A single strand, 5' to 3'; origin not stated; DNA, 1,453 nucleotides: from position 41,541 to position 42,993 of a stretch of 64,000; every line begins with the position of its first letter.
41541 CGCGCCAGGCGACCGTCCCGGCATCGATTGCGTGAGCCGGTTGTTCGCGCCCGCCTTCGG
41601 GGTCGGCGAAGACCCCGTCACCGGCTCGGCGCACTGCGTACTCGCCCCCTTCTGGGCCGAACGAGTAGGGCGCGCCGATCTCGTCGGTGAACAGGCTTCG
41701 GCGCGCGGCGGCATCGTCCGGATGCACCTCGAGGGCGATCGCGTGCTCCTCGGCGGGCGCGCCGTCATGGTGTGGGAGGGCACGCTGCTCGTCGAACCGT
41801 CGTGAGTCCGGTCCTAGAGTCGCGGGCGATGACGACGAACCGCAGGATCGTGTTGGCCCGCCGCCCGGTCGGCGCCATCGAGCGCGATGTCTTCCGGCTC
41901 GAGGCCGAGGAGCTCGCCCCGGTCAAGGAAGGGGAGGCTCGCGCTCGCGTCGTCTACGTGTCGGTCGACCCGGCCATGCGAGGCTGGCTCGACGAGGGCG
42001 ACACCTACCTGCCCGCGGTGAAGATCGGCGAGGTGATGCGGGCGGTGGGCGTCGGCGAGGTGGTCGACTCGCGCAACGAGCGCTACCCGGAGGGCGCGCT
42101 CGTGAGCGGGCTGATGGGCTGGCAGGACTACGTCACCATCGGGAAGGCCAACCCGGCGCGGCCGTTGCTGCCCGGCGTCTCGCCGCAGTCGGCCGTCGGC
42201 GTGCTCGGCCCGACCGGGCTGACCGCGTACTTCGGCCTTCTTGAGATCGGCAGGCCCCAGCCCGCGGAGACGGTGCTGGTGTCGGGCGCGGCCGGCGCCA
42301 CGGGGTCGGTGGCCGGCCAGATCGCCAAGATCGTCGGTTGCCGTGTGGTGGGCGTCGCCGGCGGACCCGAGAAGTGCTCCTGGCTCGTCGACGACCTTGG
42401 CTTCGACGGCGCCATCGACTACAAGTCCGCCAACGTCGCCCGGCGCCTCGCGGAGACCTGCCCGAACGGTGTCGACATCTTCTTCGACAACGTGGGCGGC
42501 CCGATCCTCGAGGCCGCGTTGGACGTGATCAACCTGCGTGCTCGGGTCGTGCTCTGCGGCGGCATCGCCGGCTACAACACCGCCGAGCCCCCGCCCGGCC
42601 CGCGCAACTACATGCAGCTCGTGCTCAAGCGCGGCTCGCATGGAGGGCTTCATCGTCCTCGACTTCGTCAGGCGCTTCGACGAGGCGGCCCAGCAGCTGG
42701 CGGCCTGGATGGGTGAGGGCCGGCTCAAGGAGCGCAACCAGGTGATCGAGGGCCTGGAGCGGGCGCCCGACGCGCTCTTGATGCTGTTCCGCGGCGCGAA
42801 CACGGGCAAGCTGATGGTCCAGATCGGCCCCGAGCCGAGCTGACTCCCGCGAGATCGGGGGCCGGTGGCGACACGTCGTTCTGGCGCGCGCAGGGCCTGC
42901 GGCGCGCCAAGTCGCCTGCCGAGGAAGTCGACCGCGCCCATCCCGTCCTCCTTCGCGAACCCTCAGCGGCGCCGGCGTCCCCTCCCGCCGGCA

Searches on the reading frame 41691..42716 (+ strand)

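Call 15: search_protein_families(library=pfam, proteins=[window:41691-42716:+], max_evalue=0.001)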
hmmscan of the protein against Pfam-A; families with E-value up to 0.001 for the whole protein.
window:41691-42716:+ (341 aa): 3 families
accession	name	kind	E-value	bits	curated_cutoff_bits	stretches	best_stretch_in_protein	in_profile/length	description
PF16884.10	ADH_N_2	-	1.9e-33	115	31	1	51-150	1-100/108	N-terminal domain of oxidoreductase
PF00107.32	ADH_zinc_N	-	1.3e-18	67.7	31.8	1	204-313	2-105/129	Zinc-binding dehydrogenase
PF13602.12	ADH_zinc_N_2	-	1.5e-05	26.4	27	1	236-291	1-55/134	Zinc-binding dehydrogenase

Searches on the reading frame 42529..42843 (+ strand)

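Call 15: search_protein_families(library=pfam, proteins=[window:42529-42843:+], max_evalue=0.001)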
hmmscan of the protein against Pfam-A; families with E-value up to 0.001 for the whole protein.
window:42529-42843:+ (104 aa): 1 family
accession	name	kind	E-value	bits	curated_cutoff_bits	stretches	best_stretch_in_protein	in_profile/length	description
PF13602.12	ADH_zinc_N_2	-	0.00068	21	27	1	44-96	83-133/134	Zinc-binding dehydrogenase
